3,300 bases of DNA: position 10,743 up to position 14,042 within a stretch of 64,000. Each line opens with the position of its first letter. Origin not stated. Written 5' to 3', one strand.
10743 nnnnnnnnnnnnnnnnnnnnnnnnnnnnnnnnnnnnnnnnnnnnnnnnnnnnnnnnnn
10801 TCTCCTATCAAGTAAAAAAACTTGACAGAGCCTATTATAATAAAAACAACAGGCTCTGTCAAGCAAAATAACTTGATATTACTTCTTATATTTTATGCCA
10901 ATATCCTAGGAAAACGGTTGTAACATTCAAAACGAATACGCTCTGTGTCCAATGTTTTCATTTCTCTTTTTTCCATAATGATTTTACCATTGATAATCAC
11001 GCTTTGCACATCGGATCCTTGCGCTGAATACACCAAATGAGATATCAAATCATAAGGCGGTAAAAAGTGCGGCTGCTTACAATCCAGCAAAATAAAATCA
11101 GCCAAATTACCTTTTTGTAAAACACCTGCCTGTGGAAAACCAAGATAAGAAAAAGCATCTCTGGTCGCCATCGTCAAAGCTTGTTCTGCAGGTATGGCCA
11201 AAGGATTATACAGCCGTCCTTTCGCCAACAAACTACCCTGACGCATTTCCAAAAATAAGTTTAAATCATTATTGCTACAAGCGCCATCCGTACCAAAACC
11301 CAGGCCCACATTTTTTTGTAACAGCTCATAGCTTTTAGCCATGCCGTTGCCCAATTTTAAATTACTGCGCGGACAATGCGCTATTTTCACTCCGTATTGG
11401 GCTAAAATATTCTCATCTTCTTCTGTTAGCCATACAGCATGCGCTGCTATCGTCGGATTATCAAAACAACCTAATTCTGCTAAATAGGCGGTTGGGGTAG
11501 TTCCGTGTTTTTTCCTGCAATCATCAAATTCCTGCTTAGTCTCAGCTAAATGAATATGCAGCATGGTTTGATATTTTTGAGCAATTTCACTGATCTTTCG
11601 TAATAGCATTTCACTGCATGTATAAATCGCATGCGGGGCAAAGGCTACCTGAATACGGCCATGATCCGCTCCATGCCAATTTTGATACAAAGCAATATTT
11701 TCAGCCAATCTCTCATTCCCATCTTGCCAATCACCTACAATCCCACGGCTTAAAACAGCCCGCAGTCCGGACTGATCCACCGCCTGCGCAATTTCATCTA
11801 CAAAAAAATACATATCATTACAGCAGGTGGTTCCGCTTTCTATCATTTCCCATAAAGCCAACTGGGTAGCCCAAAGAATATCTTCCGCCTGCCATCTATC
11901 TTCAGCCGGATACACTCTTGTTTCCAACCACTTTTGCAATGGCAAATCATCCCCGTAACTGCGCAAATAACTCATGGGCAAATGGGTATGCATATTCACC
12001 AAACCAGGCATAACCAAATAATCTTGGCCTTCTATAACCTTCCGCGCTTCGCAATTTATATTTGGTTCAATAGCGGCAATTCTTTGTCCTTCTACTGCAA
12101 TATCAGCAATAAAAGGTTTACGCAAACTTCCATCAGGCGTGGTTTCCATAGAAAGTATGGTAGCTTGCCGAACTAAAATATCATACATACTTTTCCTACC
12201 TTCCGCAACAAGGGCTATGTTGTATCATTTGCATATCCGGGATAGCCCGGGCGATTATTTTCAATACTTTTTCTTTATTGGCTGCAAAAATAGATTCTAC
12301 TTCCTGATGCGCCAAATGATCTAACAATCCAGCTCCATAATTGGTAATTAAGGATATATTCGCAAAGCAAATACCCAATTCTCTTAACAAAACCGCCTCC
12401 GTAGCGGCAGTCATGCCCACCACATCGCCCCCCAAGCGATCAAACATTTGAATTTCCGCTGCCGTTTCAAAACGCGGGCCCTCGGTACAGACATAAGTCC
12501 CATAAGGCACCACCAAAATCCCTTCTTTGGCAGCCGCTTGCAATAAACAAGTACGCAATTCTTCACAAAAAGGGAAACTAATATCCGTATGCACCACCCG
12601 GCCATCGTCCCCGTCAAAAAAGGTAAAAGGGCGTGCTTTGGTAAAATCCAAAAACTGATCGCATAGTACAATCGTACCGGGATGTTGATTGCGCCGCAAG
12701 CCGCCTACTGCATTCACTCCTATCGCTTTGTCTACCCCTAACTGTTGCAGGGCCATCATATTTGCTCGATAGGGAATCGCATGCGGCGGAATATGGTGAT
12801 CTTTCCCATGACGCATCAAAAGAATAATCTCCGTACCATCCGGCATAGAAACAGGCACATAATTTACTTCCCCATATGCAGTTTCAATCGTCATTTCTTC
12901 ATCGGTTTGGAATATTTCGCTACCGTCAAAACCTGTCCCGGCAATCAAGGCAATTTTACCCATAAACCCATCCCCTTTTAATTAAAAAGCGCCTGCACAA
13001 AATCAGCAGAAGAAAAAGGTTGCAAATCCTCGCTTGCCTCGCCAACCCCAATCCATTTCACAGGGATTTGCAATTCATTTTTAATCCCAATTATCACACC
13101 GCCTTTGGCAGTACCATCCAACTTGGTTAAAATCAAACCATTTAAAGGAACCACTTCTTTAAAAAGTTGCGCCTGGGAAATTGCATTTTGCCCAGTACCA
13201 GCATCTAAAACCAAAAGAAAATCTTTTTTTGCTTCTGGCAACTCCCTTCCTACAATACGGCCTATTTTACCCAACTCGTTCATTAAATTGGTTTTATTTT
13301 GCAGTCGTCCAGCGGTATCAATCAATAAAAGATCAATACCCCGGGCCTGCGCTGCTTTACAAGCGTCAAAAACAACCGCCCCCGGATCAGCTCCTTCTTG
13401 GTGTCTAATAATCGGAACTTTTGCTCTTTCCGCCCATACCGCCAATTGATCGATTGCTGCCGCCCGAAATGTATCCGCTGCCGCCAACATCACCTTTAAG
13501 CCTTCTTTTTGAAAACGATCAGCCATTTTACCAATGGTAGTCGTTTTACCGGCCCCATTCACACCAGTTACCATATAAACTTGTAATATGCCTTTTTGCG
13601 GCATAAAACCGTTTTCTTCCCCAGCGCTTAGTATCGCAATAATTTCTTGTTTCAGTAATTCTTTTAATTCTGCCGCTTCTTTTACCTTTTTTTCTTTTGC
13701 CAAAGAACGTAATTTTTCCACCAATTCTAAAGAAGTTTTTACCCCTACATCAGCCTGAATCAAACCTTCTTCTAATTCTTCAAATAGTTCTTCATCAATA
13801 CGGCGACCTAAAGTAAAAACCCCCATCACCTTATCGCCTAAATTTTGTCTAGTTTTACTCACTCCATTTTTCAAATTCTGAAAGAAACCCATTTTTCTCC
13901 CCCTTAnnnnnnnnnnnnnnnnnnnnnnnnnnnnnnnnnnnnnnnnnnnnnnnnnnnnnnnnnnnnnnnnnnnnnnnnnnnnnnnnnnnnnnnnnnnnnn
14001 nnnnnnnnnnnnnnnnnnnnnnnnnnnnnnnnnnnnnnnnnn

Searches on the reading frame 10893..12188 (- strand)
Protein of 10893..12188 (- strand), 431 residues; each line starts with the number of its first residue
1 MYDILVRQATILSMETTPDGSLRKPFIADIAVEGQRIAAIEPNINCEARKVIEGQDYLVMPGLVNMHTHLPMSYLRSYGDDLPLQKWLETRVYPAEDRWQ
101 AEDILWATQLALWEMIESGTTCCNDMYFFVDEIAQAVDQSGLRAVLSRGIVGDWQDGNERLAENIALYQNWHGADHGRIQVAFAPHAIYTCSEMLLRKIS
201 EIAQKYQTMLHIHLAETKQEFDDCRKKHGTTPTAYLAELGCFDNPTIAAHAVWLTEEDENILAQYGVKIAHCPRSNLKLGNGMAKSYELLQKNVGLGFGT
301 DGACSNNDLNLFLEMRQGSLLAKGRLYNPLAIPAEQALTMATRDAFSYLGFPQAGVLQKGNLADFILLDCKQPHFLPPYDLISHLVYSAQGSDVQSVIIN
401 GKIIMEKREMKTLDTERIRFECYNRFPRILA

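Call 7: search_protein_families(library=ncbifam, proteins=[window:10893-12188:-])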
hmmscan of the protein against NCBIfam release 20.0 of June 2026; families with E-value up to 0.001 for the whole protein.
window:10893-12188:- (431 aa): 56 families (the best 25 are shown)
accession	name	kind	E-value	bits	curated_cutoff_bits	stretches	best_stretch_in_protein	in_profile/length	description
NF004701.0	PRK06038.1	equivalog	3.4e-134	447.8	609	1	1-418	3-415/432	N-ethylammeline chlorohydrolase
NF006252.0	PRK08393.1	equivalog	4.1e-116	388.5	617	1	28-418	21-412/424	N-ethylammeline chlorohydrolase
NF006549.0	PRK09045.1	equivalog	2.9e-111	372.2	540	1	29-420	31-430/444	TRZ/ATZ family hydrolase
NF005557.0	PRK07228.1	equivalog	1.5e-104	350.2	522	1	4-424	3-432/445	5'-deoxyadenosine deaminase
NF012037.0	PRK15493.1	equivalog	1.9e-96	323.5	779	1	45-423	43-427/435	bifunctional S-methyl-5'-thioadenosine deaminase/S-adenosylhomocysteine deaminase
NF004995.0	PRK06380.1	subfamily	2.6e-82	277.1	567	1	21-416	15-410/418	metal-dependent hydrolase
NF006055.0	PRK08203.1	equivalog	1e-72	245.2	532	1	17-421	16-442/455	8-oxoguanine deaminase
NF005211.0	PRK06687.1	equivalog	9.9e-72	242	703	1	42-412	39-416/419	TRZ/ATZ family protein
NF009059.0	PRK12393.1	equivalog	2.1e-56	191.5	543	1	3-423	6-449/460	amidohydrolase family protein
NF005540.0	PRK07203.1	equivalog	4.2e-51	174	444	1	28-420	22-429/444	putative aminohydrolase SsnA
TIGR03314.1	Se_ssnA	subfamily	2.3e-49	168.4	455.5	1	28-419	21-427/441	putative selenium metabolism protein SsnA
NF006681.0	PRK09229.1-2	equivalog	5.6e-47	160.5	362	2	160-413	182-433/451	formimidoylglutamate deiminase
NF006056.0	PRK08204.1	subfamily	1.2e-44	152.9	391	1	3-422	4-433/449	hypothetical protein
TIGR02967.1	guan_deamin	equivalog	3.2e-44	151.5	375.4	1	47-372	31-364/401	guanine deaminase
NF004801.0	PRK06151.1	subfamily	6.3e-40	137.4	416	1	152-427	180-460/491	chlorohydrolase family protein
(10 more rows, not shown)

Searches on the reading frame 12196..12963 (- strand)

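Call 7: search_protein_families(library=ncbifam, proteins=[window:12196-12963:-])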
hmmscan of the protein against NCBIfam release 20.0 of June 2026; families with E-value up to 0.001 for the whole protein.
window:12196-12963:- (255 aa): 11 families
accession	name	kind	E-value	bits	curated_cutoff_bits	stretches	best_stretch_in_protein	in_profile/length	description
TIGR01694.1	MTAP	equivalog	2.8e-78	262.6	274.85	1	3-242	1-239/240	S-methyl-5'-thioadenosine phosphorylase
NF006334.0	PRK08564.1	equivalog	8.1e-71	238.3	382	1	2-253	8-259/267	S-methyl-5'-thioadenosine phosphorylase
NF006599.0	PRK09136.1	equivalog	4e-66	222.7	223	1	4-240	4-243/247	S-methyl-5'-thioinosine phosphorylase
NF005876.0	PRK07823.1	equivalog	1.2e-60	204.9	306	1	3-253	7-254/267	S-methyl-5'-thioadenosine phosphorylase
NF006492.0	PRK08931.1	equivalog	4.9e-54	183.7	437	1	3-247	5-250/291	S-methyl-5'-thioadenosine phosphorylase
NF005657.0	PRK07432.1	equivalog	1.2e-48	165.8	453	1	3-227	5-230/291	S-methyl-5'-thioadenosine phosphorylase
NF006054.0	PRK08202.1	equivalog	2.8e-32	112.3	218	1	70-241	100-271/274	purine-nucleoside phosphorylase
TIGR01697.1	PNPH-PUNA-XAPA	subfamily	3.9e-30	105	197.1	1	67-241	73-246/247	inosine/guanosine/xanthosine phosphorylase family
TIGR01698.1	PUNP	equivalog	7.6e-29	100.9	302.6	1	66-238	72-241/245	purine-nucleoside phosphorylase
TIGR01700.1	PNPH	equivalog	7.1e-25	87.9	293.35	1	70-241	76-248/249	purine nucleoside phosphorylase I, inosine and guanosine-specific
TIGR01699.1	XAPA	equivalog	7e-18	65.1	370.9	1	53-237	58-243/248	xanthosine phosphorylase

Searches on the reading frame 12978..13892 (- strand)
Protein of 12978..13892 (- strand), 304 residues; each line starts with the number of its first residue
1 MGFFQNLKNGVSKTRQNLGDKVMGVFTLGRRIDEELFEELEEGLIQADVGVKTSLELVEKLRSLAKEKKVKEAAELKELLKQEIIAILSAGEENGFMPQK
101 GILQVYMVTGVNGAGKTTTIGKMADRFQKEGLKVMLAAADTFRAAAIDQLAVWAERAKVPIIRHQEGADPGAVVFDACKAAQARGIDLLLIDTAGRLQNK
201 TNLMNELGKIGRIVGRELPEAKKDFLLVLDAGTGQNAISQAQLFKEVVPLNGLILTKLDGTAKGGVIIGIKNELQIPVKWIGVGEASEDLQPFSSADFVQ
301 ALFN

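Call 7: search_protein_families(library=ncbifam, proteins=[window:12978-13892:-])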
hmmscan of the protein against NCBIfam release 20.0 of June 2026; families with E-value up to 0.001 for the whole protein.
window:12978-13892:- (304 aa): 14 families
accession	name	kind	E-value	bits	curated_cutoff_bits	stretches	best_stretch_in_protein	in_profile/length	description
TIGR00064.1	ftsY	equivalog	5.9e-105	350.5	260.7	1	32-303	2-279/279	signal recognition particle-docking protein FtsY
TIGR00959.1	ffh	equivalog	3.6e-59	200.7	473.2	1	34-297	27-288/428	signal recognition particle protein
TIGR01425.1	SRP54_euk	equivalog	5.1e-50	170.6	576.25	1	34-302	28-293/428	signal recognition particle protein SRP54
TIGR03499.1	FlhF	equivalog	5.8e-20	72.5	174.15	1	8-195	114-286/286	flagellar biosynthesis GTPase FlhF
NF011312.0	PRK14723.1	equivalog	1.5e-12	46.8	951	1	13-300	101-376/768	flagellar biosynthesis regulator FlhF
NF009367.0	PRK12724.1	equivalog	1.6e-12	47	718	1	103-284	223-395/433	flagellar biosynthesis regulator FlhF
NF009368.0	PRK12726.1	equivalog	9e-12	44.8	832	1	107-285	210-379/407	flagellar biosynthesis regulator FlhF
NF011311.0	PRK14722.1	equivalog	4.5e-09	35.8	777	1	93-286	130-319/374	flagellar biosynthesis regulator FlhF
NF005230.0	PRK06731.1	equivalog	7e-09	35.3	553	1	99-278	83-252/281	flagellar biosynthesis regulator FlhF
NF009366.0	PRK12723.1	equivalog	2.4e-08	33.5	585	1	65-285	136-349/388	flagellar biosynthesis regulator FlhF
NF011310.0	PRK14721.1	equivalog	1.1e-07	31.5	725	1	73-271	168-349/423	flagellar biosynthesis regulator FlhF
TIGR00750.1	lao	equivalog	5.6e-06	25.7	240.75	1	97-141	28-72/300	methylmalonyl Co-A mutase-associated GTPase MeaB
NF041546.1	ParA_partition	equivalog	0.00033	20.3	180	1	113-201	10-92/203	ParA family partition ATPase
TIGR01448.2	helicase_RecD2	equivalog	0.00049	18.3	500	1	97-145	325-372/713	SF1B family DNA helicase RecD2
